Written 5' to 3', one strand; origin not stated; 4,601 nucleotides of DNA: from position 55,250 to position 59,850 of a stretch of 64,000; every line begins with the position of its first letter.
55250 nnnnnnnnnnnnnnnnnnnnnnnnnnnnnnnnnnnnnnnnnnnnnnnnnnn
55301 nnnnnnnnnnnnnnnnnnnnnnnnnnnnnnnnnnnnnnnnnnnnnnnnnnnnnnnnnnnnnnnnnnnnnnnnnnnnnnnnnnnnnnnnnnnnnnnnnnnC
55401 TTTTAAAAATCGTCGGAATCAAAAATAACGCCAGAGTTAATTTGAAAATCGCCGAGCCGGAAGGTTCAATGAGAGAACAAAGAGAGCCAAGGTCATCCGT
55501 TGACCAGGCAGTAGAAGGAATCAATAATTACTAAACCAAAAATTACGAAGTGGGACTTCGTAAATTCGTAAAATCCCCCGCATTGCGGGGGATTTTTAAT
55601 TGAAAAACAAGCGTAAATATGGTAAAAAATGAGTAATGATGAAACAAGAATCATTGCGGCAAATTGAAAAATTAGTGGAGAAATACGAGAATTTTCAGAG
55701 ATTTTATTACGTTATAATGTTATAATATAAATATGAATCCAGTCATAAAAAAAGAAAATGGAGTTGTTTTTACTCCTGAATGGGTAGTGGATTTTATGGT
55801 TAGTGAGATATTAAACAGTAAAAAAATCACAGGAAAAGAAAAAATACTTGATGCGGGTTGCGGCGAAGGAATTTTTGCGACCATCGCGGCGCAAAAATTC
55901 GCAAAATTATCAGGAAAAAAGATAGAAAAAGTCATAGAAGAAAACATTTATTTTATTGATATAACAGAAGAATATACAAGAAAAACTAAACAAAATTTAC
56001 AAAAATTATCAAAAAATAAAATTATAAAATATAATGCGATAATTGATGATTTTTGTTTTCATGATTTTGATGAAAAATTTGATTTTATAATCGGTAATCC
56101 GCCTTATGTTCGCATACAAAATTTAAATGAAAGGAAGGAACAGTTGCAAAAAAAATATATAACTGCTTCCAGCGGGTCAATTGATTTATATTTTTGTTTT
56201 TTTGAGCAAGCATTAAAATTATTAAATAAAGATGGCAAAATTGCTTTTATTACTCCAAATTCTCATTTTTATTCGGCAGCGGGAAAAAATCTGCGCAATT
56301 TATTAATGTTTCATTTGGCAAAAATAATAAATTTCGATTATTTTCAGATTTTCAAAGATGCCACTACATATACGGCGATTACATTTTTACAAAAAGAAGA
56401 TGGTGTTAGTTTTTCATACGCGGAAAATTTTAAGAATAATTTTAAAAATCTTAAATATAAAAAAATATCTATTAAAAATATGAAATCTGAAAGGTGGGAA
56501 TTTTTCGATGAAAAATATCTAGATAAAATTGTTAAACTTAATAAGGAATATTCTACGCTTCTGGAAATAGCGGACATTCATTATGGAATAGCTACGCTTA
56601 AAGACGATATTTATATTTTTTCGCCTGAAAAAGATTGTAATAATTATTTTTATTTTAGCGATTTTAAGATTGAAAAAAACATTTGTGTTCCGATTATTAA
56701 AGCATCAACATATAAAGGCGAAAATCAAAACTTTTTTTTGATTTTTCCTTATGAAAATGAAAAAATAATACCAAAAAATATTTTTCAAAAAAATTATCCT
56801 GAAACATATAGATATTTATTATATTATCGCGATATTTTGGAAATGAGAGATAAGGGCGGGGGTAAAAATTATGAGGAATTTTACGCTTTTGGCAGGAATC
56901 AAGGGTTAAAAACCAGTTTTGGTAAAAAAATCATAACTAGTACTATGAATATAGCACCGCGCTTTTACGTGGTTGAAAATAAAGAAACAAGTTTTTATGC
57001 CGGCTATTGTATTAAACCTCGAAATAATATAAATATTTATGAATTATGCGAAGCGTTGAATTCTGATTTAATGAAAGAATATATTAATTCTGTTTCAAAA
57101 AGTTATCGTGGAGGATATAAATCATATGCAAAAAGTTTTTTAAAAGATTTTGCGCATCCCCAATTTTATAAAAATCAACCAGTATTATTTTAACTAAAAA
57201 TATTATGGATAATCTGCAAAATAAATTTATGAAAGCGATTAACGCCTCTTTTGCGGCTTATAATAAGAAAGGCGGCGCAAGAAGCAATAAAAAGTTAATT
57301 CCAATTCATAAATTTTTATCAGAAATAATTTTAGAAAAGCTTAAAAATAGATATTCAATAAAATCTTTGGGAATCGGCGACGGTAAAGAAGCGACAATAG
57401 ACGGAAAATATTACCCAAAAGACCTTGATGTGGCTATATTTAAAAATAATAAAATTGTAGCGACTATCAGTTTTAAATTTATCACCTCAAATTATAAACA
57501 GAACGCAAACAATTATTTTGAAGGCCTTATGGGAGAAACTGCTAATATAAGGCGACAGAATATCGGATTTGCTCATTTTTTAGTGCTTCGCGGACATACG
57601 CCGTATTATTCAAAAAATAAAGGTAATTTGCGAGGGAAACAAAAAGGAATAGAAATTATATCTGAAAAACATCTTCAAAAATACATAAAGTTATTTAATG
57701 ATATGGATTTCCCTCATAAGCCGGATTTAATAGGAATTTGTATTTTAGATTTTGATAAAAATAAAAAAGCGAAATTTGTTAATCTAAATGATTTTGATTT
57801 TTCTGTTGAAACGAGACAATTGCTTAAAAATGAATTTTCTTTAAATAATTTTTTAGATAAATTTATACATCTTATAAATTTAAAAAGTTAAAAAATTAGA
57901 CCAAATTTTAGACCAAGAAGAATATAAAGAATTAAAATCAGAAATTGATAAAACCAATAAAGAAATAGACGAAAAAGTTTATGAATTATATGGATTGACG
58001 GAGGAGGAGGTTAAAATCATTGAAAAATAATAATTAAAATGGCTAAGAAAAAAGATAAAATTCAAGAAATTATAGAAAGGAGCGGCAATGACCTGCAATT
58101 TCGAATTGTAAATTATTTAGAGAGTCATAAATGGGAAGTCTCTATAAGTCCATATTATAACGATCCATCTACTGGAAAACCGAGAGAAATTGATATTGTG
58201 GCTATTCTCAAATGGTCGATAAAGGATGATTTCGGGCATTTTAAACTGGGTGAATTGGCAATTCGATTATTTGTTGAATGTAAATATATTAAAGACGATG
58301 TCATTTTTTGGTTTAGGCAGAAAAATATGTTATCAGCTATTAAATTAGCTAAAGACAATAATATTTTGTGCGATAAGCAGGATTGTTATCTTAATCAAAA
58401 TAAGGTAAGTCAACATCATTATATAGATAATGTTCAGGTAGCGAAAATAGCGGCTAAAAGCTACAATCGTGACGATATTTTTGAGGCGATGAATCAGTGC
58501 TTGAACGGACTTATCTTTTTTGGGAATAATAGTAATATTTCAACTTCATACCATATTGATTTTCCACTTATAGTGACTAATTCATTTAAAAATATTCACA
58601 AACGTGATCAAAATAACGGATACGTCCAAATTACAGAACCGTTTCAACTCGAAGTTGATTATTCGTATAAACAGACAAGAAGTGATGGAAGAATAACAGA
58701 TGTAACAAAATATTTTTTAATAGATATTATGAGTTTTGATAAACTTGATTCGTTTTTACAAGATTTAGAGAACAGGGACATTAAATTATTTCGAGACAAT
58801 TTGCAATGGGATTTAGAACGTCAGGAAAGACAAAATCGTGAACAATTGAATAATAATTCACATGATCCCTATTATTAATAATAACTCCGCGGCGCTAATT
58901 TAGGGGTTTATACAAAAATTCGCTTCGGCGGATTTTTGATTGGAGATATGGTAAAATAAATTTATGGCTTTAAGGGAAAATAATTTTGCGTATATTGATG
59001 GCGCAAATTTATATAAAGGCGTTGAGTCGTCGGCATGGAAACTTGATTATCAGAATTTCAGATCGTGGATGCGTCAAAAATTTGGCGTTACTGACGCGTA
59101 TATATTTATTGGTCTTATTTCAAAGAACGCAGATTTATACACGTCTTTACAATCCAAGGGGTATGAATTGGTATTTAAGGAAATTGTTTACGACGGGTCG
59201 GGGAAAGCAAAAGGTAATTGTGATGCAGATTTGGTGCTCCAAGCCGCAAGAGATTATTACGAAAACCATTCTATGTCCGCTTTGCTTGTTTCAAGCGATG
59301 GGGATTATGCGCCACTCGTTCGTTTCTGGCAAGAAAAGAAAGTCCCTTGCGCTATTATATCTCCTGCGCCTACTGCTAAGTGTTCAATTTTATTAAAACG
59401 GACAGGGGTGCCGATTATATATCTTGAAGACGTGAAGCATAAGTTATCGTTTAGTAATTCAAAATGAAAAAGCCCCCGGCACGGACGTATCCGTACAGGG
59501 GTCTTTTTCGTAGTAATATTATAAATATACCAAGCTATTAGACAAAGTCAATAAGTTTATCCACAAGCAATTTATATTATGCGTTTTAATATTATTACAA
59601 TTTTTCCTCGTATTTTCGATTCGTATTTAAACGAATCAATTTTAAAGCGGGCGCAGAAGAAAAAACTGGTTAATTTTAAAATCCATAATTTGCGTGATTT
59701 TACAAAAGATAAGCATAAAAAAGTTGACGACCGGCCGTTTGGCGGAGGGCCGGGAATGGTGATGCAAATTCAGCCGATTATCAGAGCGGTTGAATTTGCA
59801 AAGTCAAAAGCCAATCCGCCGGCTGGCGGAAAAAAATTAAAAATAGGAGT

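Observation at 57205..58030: Orphan MTase-type C-terminal tail in the +1 frame after a 228-aa ORF: a frameshifted gene or a remnant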

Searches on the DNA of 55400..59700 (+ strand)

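Call 63: search_rna_families(source=window, start=55400, end=59700, threshold=evalue, max_evalue=1)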
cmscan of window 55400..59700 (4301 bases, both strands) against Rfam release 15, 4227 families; matches with E-value up to 1: 1.
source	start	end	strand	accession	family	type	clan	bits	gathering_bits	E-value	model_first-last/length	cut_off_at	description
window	58841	58938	+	RF02144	rsmX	Gene;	CL00106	22.7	56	0.31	1-114/114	no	rsmX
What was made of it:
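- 57884..58030 (+): 3'-terminal relic (48 codons plus stop, no start) of an Eco57I/TaqI_C-family gene, probably type IIG. It corresponds to the helix plus ...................(I/V)KI(I/V)E tail that follows the TaqI_C domain. No Rfam match (call 63).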

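Call 64: search_rna_families(sources=[L099, L105, L117, L118, L112, L101], threshold=gathering)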
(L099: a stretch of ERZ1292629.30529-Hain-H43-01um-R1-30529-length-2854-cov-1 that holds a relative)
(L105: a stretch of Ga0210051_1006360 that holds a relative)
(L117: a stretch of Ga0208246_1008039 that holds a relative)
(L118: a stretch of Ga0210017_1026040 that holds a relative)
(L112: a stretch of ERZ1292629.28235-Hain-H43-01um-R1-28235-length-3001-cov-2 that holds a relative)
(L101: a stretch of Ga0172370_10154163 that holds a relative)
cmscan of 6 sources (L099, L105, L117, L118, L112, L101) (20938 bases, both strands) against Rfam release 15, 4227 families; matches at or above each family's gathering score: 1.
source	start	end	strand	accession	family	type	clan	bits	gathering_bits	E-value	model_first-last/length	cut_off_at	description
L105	5888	5958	-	RF00005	tRNA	Gene; tRNA;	CL00001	59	29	1.1e-10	1-71/71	no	tRNA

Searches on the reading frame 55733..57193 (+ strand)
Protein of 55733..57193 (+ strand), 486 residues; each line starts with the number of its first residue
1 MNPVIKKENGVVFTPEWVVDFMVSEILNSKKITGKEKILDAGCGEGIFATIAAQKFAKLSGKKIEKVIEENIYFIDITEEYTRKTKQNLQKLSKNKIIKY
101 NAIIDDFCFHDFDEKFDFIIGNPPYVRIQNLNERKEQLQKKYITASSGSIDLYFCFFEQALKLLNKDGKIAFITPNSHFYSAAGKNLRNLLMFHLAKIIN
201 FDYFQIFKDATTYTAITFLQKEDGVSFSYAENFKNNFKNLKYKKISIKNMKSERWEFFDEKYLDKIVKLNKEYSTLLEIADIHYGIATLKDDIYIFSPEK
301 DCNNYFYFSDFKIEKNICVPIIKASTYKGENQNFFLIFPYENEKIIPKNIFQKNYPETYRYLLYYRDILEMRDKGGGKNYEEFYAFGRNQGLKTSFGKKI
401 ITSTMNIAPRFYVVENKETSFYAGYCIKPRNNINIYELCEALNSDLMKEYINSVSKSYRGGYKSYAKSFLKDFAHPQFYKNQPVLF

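Call 7: search_protein_families(library=pfam, proteins=[window:55733-57193:+], max_evalue=0.1)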
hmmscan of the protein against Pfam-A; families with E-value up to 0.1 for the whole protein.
window:55733-57193:+ (486 aa): 13 families
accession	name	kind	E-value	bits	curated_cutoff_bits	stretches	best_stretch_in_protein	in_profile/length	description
PF07669.17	Eco57I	-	1.1e-27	97.6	25.3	1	79-207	36-171/171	Eco57I restriction-modification methylase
PF02384.22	N6_Mtase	-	2.7e-14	53.7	20.4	1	6-283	22-291/311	N-6 DNA Methylase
PF20473.4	MmeI_Mtase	-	3.9e-08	33.2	27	1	84-179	99-203/259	MmeI, DNA-methyltransferase domain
PF05175.20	MTS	-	1.3e-07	31.8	23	1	30-130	30-113/170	Methyltransferase small domain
PF01170.24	UPF0020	-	2.9e-07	30.8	22.3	1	28-143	22-149/197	RMKL-like, methyltransferase domain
PF13847.12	Methyltransf_31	-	5.2e-07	29.9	27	1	33-176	2-113/145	Methyltransferase domain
PF13489.12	Methyltransf_23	-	1.4e-05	25.3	27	1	32-196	20-138/164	Methyltransferase domain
PF13649.12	Methyltransf_25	-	0.00037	21.5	27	1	38-121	1-70/97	Methyltransferase domain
PF12950.13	TaqI_C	-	0.0016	19.1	26.5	1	415-472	56-115/118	TaqI-like C-terminal specificity domain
PF08242.18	Methyltransf_12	-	0.0099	17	30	1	39-121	1-71/98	Methyltransferase domain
PF06325.19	PrmA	-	0.02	14.8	22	1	32-123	159-234/296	Ribosomal protein L11 methyltransferase (PrmA)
PF03602.21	Cons_hypoth95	-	0.05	13.7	24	0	71-144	66-142/182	Conserved hypothetical protein 95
PF13679.12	Methyltransf_32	-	0.057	13.8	27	0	23-96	13-80/143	Methyltransferase domain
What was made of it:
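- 55535..59578 (+): About 4-kb mosaic insertion between khpA (KH protein, ends 55534) and trmD (starts 59579). It holds the M-R cassette, the relic, a 279-aa gene and a NYN gene. Pfam calls for the flanking genes (call 7).
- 55733..57193 (+): Complete 486-aa gamma-class N6-adenine DNA methyltransferase. It has motif I (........), motif IV (NPPY) and a weak TaqI_C-like match (19.1 bits, below Pfam's 26.5 cut-off). Pfam: Eco57I 1.1e-27, N6_Mtase 2.7e-14, TaqI_C 1.6e-3 (call 7).
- On Two-gene type II R-M system (for genes 55733-57891): Eco57I, N6_Mtase and weak TaqI_C matches (call 7).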

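Call 9: search_protein_families(library=ncbifam, proteins=[window:55733-57193:+], max_evalue=0.1)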
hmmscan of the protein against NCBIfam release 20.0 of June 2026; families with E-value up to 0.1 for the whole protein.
window:55733-57193:+ (486 aa): 25 families
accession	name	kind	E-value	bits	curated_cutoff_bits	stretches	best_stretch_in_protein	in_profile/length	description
TIGR02987.1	met_A_Alw26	exception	1.9e-21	76.4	353.5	2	7-141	1-138/523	Alw26I/Eco31I/Esp3I family type II restriction adenine-specific DNA-methyltransferase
TIGR03534.1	RF_mod_PrmC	equivalog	7.9e-14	51.7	199.1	1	20-172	74-217/253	peptide chain release factor N(5)-glutamine methyltransferase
NF033452.1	BREX_1_MTaseX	exception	5e-12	44.5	500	1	111-252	503-650/1210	BREX-1 system adenine-specific DNA-methyltransferase PglX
TIGR00536.1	hemK_fam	subfamily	9.7e-10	38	115.5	1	15-168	94-238/286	HemK family protein methyltransferase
NF011529.0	PRK14968.1-3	equivalog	5.5e-08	32.5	162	1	33-174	33-156/198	putative methyltransferase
NF033455.1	BREX_6_MTaseX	exception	1.3e-07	29.5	900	1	114-198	553-635/1319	BREX-6 system adenine-specific DNA-methyltransferase PglX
NF047853.1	tRm6a37MtseTrmN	equivalog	1.8e-06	27.9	350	1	32-177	41-171/244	tRNA(1)(Val) (adenine(37)-N(6))-methyltransferase TrmN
TIGR03533.1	L3_gln_methyl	equivalog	3.1e-06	26.7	229.7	1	33-169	120-246/284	50S ribosomal protein L3 N(5)-glutamine methyltransferase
NF040721.1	Trm14_Arch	equivalog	2.6e-05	23.5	280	1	56-182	231-342/370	tRNA (guanine(6)-N2)-methyltransferase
NF041536.1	ArsM_DUF2284_UU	exception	0.00013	20.5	575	1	31-124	73-154/459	arsenite methyltransferase/DUF2284 domain selenoprotein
TIGR02072.1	BioC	equivalog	0.0002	21.3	184.95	1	27-161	27-140/244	malonyl-ACP O-methyltransferase BioC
NF007023.0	PRK09489.1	equivalog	0.00025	20.3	295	1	31-125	193-271/342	16S rRNA (guanine(1207)-N(2))-methyltransferase RsmC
NF041537.1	ArsM_AhpD_UU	exception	0.00034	19.5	510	1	30-130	72-160/345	arsenite methyltransferase/AhpD domain selenoprotein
NF047649.1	MTase_UXPK_star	exception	0.00051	19.1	460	1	31-123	74-154/283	methyltransferase/UXPK-star double selenoprotein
NF033451.1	BREX_2_MTaseX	equivalog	0.0006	17.6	400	1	114-188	357-435/1185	BREX-2 system adenine-specific DNA-methyltransferase PglX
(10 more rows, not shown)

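Call 32: search_protein_families(library=padloc, proteins=[window:55733-57193:+], max_evalue=0.01)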
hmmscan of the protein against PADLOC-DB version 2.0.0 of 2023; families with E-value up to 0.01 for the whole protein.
window:55733-57193:+ (486 aa): 43 families (the best 25 are shown)
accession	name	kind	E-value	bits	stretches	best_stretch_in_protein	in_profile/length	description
PDLC03335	MTase_II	-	1.4e-107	358.8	1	6-481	76-577/607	Type II methyltransferase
PDLC03604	REase_MTase_IIG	-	3.7e-53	178.8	1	98-477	515-934/1011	Type IIG restriction enzyme-methyltransferase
PDLC03315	MTase_II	-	9.4e-29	98.6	1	7-468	15-467/502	Type II methyltransferase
PDLC03629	REase_MTase_IIG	-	1.1e-28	97.6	1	115-476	570-966/1182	Type IIG restriction enzyme-methyltransferase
PDLC03313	MTase_II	-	4.5e-27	92.8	1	7-477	20-517/563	Type II methyltransferase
PDLC03226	MTase_II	-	8.4e-26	88.7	2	6-222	13-236/579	Type II methyltransferase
PDLC04134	mad2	-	2.1e-25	87.5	1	6-268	267-482/492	mads_2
PDLC03267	MTase_II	-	1.3e-22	78.4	1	7-323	11-323/539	Type II methyltransferase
PDLC03248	MTase_II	-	1.4e-22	78.1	1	6-290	6-253/521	Type II methyltransferase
PDLC03612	REase_MTase_IIG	-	4.6e-20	69.4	1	111-477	803-1187/1247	Type IIG restriction enzyme-methyltransferase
PDLC03227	MTase_II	-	1.3e-18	65.2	1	5-194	23-207/494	Type II methyltransferase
PDLC03338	MTase_II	-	4.4e-16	56.7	1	5-223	125-352/604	Type II methyltransferase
PDLC03630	REase_MTase_IIG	-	2.9e-14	49.9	2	87-224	579-731/1100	Type IIG restriction enzyme-methyltransferase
PDLC03250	MTase_II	-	7.5e-14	49.4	1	85-456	311-687/775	Type II methyltransferase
PDLC03348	MTase_II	-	1.6e-13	48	1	6-192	217-423/727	Type II methyltransferase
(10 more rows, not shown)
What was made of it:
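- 55733..57193 (+): PADLOC MTase_II 1.4e-107 (call 32).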

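Call 34: search_solved_structures(query=window:55733-57190:+, max_evalue=0.001)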
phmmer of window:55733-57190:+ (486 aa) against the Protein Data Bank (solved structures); distinct sequences matched with E-value up to 0.001: 7.
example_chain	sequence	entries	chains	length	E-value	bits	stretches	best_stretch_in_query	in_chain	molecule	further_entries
7qw5_A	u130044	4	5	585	1.2e-13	54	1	6-271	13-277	Modification methylase BseCI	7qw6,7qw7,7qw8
8cxz_A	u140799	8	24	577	2.2e-12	49.9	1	5-354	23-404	Site-specific DNA-methyltransferase (adenine-specific)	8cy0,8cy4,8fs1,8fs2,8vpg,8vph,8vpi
7lni_A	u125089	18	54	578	2.2e-12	49.9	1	5-354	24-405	Site-specific DNA-methyltransferase (adenine-specific)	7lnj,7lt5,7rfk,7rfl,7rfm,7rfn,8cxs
1aqj_A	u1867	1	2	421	3.1e-06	29.6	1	102-190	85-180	ADENINE-N6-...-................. TAQI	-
1aqi_A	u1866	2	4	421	3.1e-06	29.6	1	102-190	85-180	ADENINE-N6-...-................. TAQI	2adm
2ibs_A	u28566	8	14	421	3.2e-06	29.6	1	102-190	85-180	Modification methylase TaqI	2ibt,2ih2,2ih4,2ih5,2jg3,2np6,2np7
1g38_A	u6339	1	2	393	8.1e-06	28.2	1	102-190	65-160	MODIFICATION METHYLASE TAQI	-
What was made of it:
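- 55733..57193 (+): PDB relatives are M.BseCI, an adenine-specific DNA methyltransferase (8cxz/7lni) and M.TaqI (call 34).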
